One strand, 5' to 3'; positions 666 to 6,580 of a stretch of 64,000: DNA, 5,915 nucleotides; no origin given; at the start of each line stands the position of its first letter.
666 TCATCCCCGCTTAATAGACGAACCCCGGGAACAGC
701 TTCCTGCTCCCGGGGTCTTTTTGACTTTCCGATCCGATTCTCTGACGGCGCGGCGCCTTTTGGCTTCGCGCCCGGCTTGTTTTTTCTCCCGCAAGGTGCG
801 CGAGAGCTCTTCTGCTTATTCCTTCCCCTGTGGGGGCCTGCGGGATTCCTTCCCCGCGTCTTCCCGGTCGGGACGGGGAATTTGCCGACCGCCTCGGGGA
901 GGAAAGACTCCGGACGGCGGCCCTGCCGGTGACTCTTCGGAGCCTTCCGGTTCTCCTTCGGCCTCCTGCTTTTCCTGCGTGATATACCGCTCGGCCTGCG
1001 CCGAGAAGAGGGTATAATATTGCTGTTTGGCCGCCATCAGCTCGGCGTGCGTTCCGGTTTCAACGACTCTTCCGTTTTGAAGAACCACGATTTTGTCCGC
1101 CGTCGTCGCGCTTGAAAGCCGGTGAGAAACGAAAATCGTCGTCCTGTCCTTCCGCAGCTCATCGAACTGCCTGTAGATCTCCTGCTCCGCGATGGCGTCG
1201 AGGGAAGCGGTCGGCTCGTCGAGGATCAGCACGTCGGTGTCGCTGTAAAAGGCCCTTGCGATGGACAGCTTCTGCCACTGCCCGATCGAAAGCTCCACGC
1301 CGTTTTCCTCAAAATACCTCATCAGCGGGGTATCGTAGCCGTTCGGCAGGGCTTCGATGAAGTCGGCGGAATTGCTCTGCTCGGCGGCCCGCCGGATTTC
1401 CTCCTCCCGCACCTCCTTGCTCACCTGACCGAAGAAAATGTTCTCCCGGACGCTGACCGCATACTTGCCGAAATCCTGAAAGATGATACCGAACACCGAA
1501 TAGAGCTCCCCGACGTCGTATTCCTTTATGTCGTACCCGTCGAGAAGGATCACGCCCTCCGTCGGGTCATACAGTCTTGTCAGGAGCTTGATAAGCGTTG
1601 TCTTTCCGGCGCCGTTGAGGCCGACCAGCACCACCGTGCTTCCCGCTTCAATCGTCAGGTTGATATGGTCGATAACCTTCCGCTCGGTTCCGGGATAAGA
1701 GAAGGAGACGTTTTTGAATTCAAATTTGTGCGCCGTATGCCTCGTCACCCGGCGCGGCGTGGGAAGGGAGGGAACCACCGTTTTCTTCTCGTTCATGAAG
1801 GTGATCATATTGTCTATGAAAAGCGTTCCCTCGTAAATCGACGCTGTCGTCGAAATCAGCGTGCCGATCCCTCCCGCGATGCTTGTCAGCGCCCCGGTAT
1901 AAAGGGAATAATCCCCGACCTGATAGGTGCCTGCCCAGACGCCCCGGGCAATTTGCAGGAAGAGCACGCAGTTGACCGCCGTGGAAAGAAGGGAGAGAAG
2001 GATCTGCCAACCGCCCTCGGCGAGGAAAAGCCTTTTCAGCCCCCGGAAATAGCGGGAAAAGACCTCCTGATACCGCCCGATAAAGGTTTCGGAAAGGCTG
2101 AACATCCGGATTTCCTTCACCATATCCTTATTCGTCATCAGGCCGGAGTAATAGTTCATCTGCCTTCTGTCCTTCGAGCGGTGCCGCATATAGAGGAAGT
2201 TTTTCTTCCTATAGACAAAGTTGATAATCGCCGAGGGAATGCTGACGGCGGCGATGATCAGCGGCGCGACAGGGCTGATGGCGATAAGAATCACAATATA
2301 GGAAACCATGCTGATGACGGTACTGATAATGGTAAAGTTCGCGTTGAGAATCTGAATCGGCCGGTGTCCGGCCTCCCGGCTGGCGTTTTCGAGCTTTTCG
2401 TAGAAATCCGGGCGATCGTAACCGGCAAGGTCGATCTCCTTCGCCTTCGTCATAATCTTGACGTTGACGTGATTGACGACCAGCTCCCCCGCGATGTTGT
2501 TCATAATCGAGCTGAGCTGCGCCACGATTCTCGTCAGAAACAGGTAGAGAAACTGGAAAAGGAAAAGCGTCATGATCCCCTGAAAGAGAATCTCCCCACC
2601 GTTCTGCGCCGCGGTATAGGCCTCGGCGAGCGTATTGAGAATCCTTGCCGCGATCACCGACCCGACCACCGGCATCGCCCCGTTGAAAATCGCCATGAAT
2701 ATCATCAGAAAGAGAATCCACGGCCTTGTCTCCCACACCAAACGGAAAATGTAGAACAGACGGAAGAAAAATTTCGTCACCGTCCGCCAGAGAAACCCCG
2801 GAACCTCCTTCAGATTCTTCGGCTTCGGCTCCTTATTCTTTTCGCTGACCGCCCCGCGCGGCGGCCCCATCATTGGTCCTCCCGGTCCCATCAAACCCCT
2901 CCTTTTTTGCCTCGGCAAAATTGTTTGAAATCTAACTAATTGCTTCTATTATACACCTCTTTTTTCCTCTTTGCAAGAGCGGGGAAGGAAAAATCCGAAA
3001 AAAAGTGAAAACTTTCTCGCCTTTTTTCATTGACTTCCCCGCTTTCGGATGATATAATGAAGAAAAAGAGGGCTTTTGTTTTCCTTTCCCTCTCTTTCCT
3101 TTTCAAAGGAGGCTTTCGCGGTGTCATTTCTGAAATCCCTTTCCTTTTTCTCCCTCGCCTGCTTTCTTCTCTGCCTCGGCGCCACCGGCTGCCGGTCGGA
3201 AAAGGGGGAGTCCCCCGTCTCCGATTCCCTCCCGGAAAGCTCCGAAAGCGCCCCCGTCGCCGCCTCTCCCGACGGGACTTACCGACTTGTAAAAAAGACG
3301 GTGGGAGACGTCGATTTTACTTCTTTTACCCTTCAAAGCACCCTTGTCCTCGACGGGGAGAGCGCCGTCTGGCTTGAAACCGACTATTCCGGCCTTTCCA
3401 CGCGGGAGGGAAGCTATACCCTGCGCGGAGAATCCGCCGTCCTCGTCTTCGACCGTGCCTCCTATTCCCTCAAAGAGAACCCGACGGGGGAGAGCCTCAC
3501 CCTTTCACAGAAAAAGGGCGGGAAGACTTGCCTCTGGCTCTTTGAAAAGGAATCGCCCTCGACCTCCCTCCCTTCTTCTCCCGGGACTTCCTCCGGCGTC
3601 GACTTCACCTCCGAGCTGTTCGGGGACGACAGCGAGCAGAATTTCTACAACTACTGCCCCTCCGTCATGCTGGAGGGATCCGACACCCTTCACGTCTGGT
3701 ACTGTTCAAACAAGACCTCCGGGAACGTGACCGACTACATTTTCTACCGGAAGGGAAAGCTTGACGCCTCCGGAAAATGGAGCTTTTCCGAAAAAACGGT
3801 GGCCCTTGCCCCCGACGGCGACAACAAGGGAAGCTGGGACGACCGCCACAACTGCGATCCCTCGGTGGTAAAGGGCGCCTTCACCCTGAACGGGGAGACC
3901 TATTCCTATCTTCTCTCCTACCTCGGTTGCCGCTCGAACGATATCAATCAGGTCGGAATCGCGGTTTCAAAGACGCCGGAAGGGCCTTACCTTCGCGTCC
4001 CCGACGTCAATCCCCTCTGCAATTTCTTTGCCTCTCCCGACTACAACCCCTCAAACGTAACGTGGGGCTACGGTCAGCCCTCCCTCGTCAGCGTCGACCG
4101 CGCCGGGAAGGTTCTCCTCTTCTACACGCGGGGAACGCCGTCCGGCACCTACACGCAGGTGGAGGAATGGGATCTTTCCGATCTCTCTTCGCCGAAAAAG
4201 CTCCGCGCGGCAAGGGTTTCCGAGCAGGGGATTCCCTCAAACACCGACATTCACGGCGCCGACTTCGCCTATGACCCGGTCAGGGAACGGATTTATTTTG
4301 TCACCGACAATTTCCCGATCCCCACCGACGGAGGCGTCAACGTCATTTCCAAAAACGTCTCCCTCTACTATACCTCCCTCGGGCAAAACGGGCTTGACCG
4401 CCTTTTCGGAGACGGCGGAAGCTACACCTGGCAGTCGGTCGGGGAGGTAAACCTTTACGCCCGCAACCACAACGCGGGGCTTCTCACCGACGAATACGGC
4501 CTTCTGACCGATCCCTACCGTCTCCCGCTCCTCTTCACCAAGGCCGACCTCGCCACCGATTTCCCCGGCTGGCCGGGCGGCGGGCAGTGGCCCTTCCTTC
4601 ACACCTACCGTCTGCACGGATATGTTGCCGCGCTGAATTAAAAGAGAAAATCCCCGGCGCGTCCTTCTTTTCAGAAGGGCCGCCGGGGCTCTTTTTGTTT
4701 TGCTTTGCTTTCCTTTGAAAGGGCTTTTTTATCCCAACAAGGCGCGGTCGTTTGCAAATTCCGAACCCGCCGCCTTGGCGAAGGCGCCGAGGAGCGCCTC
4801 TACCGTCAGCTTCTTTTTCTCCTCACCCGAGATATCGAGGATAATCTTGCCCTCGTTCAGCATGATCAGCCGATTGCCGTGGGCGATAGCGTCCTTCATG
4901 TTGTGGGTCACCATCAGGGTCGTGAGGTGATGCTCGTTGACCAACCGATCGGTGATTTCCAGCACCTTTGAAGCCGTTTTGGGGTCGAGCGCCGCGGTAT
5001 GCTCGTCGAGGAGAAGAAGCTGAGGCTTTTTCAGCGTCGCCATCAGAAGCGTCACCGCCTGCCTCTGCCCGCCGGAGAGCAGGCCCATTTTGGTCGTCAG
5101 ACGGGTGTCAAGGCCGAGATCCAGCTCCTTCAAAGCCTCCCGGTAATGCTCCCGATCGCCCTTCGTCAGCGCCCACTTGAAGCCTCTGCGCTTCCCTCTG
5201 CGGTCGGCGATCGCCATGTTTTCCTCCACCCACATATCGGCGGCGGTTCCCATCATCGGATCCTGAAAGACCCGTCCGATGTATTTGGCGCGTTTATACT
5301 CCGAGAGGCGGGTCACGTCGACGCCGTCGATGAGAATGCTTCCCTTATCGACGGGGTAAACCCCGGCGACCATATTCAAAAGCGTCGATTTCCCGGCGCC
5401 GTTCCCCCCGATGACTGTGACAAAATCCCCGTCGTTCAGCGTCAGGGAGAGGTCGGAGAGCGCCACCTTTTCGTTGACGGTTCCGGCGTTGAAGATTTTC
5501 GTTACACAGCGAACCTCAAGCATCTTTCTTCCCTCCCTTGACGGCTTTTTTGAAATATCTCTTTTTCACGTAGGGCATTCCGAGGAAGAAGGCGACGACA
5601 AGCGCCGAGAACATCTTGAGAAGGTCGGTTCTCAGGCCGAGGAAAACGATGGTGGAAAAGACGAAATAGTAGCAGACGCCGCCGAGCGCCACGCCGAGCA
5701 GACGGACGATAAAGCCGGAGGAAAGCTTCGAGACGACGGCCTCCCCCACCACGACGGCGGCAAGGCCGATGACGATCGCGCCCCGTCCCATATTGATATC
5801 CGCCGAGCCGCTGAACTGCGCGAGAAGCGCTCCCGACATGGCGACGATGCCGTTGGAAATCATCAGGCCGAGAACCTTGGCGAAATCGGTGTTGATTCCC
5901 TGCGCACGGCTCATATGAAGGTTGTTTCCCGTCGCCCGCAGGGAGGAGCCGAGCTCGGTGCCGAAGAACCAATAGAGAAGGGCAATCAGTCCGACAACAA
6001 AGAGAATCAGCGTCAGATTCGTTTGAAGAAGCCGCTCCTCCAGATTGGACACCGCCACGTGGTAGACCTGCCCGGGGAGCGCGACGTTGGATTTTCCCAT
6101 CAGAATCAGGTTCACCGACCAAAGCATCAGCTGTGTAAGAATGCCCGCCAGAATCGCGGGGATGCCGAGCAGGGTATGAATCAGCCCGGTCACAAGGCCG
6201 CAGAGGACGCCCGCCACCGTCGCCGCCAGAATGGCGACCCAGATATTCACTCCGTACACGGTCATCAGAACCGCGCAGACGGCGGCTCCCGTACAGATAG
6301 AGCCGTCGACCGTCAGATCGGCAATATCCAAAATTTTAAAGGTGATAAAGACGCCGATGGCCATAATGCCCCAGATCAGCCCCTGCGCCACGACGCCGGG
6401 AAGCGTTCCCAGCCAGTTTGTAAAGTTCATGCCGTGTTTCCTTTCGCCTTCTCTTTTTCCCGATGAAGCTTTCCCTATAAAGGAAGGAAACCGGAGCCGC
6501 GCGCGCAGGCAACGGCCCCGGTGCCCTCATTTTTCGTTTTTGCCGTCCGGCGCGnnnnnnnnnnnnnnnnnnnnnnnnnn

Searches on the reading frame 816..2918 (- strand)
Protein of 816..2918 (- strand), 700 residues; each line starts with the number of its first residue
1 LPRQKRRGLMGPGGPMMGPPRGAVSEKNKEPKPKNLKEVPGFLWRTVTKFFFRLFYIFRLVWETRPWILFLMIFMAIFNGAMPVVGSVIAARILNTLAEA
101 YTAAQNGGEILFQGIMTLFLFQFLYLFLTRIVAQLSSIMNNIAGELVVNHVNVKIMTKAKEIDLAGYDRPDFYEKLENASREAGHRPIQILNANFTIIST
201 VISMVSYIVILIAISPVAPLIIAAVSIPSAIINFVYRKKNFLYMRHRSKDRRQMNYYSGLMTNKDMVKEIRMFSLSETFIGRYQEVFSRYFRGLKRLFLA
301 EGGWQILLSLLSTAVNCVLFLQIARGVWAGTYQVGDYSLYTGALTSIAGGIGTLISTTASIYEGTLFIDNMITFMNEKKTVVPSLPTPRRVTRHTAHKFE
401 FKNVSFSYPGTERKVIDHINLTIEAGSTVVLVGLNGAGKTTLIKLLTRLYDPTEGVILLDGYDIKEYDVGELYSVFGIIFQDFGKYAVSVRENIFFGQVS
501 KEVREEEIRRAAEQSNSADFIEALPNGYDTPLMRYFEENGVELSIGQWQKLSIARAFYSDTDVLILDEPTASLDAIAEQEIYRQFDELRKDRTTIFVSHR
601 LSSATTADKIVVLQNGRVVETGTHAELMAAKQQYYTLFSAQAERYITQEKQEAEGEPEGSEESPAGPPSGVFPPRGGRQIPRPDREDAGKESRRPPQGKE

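Call 12: search_protein_families(library=pfam, proteins=[window:816-2918:-])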
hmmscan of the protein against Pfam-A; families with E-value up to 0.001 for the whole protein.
window:816-2918:- (700 aa): 4 families
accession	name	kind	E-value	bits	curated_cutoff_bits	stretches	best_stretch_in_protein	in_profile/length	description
PF00005.33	ABC_tran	-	1.6e-29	103.6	25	1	417-571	2-137/137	ABC transporter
PF13304.12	AAA_21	-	1.9e-07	31.9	27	0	429-450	2-23/304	AAA domain, putative AbiEii toxin, Type IV TA system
PF13401.12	AAA_22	-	0.00011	23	27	1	428-569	7-93/130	AAA domain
PF06414.18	Zeta_toxin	-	0.00099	19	22.3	0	428-467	18-57/199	Zeta toxin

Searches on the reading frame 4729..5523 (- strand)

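Call 12: search_protein_families(library=pfam, proteins=[window:4729-5523:-])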
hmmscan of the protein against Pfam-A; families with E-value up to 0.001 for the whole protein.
window:4729-5523:- (264 aa): 4 families
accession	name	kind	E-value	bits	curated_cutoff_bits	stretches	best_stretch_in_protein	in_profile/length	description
PF00005.33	ABC_tran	-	3.1e-29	102.8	25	1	22-177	1-137/137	ABC transporter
PF13304.12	AAA_21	-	1e-06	29.5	27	0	137-208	226-299/304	AAA domain, putative AbiEii toxin, Type IV TA system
PF02463.25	SMC_N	-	1.2e-06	28.6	40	1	33-207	25-199/220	RecF/RecN/SMC N terminal domain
PF09818.15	ABC_ATPase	-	4.5e-05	23.1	23.2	0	138-225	148-249/283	P-loop domain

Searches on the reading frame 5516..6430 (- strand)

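Call 12: search_protein_families(library=pfam, proteins=[window:5516-6430:-])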
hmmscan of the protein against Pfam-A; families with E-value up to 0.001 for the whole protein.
window:5516-6430:- (304 aa): 1 family
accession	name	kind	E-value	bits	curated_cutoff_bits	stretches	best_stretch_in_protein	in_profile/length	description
PF02653.21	BPD_transp_2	-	2.4e-27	96.2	26.8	1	13-281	5-267/269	Branched-chain amino acid transport system / permease component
